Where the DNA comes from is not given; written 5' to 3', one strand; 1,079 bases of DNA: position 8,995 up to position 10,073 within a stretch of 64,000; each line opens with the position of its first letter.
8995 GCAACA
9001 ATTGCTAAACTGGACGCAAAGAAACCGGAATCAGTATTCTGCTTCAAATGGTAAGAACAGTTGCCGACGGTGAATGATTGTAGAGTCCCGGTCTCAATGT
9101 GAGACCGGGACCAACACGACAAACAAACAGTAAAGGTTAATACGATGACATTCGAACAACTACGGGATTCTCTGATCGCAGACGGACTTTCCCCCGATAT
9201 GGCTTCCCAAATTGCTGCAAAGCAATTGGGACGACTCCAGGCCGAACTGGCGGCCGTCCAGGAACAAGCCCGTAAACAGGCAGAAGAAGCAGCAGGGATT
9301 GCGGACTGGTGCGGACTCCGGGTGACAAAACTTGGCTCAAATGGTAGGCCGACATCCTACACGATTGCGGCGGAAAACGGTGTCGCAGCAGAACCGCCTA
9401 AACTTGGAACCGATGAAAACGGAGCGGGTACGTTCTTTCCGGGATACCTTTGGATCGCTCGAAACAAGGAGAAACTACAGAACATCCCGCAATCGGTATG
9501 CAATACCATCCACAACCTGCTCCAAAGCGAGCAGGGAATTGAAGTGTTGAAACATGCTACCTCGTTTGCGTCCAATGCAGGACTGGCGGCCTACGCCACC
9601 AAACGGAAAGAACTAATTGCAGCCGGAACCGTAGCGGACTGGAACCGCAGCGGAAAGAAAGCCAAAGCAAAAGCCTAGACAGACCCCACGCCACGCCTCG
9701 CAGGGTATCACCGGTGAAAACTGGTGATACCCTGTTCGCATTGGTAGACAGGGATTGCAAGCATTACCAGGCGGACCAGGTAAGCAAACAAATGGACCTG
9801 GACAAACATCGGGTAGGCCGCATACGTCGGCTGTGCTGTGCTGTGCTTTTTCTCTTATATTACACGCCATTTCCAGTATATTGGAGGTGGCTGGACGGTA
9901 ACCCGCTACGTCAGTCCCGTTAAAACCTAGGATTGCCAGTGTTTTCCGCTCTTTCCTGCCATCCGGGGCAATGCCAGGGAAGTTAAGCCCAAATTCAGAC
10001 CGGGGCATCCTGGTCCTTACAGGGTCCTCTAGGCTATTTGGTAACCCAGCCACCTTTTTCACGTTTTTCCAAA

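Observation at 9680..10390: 700-bp non-coding island with iteron-like direct repeats and palindromes next to an HNH endonuclease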

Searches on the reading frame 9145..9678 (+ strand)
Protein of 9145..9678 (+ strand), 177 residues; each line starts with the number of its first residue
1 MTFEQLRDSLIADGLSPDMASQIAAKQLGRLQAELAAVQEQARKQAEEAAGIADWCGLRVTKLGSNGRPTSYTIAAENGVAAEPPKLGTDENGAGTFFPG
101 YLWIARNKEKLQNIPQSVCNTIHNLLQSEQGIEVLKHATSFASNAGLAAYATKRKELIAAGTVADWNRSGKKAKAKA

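Call 12: search_protein_families(library=pfam, proteins=[window:9145-9678:+], max_evalue=0.1)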
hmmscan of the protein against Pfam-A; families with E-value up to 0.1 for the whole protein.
window:9145-9678:+ (177 aa): 0 families

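Call 13: search_protein_families(library=phrogs, proteins=[window:9145-9678:+], max_evalue=0.1)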
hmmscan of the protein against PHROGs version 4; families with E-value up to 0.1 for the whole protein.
window:9145-9678:+ (177 aa): 0 families

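Call 20: find_related_loci(query=window:9145-9678:+, collection=viral_contigs, flank=6000)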
Query window:9145-9678:+ (177 aa) in viral_contigs; peptide patterns used: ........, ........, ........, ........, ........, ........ (x = any residue, [..] = any of these).
22 stretches matched a pattern; 1 encode a relative of the query (tblastn E <= 1e-3); 1 distinct loci.
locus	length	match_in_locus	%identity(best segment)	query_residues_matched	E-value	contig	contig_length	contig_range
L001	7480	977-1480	76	1-168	5e-89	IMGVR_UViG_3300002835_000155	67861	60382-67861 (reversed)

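Call 27: find_homologous_proteins(query=window:9145-9678:+)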
Query window:9145-9678:+ (177 aa): 9 proteins with E <= 0.001 among 408 candidates.
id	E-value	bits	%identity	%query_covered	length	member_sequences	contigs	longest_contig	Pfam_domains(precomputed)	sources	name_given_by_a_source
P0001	1.0e-106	372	97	100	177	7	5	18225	-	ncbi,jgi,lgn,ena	jgi:hypothetical protein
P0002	5.2e-94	331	85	99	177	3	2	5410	-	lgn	-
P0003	2.8e-89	315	81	99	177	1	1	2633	-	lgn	-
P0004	2.8e-87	309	78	99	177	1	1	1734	-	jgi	jgi:hypothetical protein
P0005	8.6e-87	307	80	99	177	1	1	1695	-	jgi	jgi:hypothetical protein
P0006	4.2e-83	295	76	95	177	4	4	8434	-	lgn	-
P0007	8.4e-83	294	77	99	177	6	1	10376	-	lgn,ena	-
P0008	1.0e-82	294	75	100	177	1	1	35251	-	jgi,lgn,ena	jgi:hypothetical protein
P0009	1.2e-79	284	73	99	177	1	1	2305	-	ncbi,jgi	jgi:hypothetical protein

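Call 28: find_encoding_contigs(protein=P0001, flank=5000, max_places=5)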
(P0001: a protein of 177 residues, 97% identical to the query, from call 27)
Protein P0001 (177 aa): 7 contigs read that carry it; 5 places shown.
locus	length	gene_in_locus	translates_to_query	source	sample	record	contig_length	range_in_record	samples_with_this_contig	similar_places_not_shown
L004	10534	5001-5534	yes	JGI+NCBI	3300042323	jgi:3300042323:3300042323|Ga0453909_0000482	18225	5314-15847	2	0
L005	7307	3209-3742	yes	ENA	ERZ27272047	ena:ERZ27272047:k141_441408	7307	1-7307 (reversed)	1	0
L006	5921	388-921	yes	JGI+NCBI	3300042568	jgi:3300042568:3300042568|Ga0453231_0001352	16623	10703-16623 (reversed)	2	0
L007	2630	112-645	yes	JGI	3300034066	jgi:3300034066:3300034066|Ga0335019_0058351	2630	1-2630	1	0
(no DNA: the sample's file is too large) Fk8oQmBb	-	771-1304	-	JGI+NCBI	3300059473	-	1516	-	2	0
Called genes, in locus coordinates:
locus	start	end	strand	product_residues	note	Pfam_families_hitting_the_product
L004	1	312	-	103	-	-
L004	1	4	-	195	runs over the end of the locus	-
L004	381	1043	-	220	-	-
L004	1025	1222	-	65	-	-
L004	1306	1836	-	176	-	-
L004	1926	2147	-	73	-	-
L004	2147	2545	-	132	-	-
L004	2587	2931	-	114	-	-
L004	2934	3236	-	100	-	-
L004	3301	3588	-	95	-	-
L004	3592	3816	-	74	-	-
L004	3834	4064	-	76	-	-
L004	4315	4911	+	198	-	-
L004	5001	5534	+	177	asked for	-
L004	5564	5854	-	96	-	-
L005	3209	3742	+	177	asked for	-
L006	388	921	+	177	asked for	-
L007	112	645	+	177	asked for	-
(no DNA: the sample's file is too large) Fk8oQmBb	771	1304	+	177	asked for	-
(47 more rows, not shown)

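Call 29: find_encoding_contigs(protein=P0002, flank=5000, max_places=3)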
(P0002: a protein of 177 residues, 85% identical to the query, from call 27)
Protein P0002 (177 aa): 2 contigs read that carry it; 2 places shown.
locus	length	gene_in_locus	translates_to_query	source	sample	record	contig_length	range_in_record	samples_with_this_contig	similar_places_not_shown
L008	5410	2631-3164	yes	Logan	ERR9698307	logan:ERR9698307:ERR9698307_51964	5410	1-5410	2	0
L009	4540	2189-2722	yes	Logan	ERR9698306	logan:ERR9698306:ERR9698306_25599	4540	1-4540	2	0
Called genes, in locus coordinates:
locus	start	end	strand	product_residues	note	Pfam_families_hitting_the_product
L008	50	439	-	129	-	-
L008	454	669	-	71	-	-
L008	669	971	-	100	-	-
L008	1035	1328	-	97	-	-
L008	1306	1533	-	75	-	-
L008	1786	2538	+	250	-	-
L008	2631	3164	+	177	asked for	-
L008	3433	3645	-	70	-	-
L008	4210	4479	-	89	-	-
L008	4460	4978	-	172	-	-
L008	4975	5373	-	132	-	-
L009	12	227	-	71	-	-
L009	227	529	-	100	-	-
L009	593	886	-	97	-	-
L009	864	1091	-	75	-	-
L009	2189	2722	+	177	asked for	-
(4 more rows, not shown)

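Call 30: find_encoding_contigs(protein=P0006, flank=5000, max_places=4)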
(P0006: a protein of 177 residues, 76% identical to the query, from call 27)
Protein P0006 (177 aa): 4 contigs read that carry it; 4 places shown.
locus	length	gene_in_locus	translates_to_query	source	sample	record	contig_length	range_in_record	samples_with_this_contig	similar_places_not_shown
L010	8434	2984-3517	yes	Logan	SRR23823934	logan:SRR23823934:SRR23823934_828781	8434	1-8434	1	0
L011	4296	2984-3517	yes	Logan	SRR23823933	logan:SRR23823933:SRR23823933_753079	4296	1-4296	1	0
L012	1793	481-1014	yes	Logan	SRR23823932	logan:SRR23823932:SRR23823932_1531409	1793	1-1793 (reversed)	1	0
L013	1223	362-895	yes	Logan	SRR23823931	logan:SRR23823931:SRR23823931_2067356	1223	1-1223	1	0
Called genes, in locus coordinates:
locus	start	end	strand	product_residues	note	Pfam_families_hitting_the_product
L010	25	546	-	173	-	-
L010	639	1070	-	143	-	-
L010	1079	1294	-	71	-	-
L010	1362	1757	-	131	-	-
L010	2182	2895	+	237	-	-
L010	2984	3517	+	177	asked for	-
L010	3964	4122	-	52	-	-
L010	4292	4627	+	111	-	-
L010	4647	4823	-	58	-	-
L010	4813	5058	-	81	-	-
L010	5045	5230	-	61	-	-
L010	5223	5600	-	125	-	-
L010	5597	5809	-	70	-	-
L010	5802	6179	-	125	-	-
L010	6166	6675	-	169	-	-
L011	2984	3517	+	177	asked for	-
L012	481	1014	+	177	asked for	-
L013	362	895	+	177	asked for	-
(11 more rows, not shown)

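Call 31: find_encoding_contigs(protein=P0007, flank=5000, max_places=3)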
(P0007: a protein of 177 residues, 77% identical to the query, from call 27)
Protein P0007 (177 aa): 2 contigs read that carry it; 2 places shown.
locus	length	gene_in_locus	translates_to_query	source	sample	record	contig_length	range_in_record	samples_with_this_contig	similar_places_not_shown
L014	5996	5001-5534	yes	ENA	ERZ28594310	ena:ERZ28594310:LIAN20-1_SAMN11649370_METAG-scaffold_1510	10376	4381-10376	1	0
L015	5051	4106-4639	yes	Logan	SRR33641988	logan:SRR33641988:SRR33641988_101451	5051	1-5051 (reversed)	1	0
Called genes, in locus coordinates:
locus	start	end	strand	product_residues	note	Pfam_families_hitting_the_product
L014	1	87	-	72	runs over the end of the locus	-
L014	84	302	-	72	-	-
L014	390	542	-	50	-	-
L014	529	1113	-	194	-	-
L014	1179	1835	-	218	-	-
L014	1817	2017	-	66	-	-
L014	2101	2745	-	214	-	-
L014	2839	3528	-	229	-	-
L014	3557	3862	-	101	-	-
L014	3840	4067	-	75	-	-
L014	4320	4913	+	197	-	-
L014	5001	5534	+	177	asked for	-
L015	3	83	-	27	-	?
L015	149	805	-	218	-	-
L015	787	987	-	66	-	-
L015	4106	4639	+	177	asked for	-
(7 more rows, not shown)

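Call 32: find_encoding_contigs(protein=P0008, flank=5000, max_places=3)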
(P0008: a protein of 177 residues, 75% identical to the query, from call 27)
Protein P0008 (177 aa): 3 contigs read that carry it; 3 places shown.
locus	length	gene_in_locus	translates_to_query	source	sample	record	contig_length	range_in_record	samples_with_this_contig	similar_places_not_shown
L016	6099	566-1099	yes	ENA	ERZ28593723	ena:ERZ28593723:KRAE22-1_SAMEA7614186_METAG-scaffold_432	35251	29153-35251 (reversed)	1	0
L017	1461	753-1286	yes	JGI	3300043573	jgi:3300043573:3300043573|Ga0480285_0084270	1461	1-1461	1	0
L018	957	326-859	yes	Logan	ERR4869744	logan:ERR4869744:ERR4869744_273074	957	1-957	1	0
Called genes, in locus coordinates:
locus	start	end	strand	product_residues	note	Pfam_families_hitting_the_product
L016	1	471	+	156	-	?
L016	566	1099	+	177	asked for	-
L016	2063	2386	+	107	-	-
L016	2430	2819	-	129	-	-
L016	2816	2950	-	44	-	-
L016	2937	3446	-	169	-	-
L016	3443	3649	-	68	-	-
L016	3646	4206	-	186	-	PF06941:NT5C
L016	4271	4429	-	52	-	-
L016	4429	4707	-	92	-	-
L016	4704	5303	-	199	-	PF13365:Trypsin_2 (weak)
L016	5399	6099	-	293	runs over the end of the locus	-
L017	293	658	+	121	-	-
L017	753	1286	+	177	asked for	-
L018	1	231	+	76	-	?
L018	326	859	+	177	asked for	-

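Call 91: predict_structure(alignment_id=A5)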
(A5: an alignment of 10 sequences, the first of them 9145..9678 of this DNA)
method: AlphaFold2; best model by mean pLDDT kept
length: 177 residues; sequences in the alignment: 10
mean_pLDDT: 55.1   pTM: 0.32
mean pLDDT of the five models: 55.1, 54.9, 53.8, 52.4, 49.1
residues with pLDDT >= 90: 11; 70-90: 26; 50-70: 59; < 50: 81
segments of 3 or more residues with pLDDT < 50: 67-117, 141-147, 161-164, 168-177
pLDDT, mean of each block of 10 residues (from residue 1): 88 91 85 72 66 54 50 35 31 30 32 47 57 52 50 58 46 42
secondary structure, 60 per line:
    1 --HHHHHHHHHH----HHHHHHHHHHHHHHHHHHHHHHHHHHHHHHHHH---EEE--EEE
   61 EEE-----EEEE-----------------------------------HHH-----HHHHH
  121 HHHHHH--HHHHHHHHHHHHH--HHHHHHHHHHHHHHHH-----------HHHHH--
elements in order: H3-12 H17-49 E53-55 E58-63 E69-72 H116-126 H129-141 H144-159 H171-175

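Call 93: search_solved_structures(query=A5, max_evalue=1)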
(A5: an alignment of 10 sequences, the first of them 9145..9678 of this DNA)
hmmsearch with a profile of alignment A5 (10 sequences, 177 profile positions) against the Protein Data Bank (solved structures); distinct sequences matched with E-value up to 1: 0.

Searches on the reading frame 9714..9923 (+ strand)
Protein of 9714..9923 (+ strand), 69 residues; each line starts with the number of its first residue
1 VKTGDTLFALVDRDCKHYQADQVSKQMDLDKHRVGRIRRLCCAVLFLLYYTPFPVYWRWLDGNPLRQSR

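Call 12: search_protein_families(library=pfam, proteins=[window:9714-9923:+], max_evalue=0.1)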
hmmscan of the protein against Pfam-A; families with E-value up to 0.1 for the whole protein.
window:9714-9923:+ (69 aa): 0 families

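Call 13: search_protein_families(library=phrogs, proteins=[window:9714-9923:+], max_evalue=0.1)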
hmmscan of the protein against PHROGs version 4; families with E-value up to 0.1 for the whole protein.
window:9714-9923:+ (69 aa): 0 families
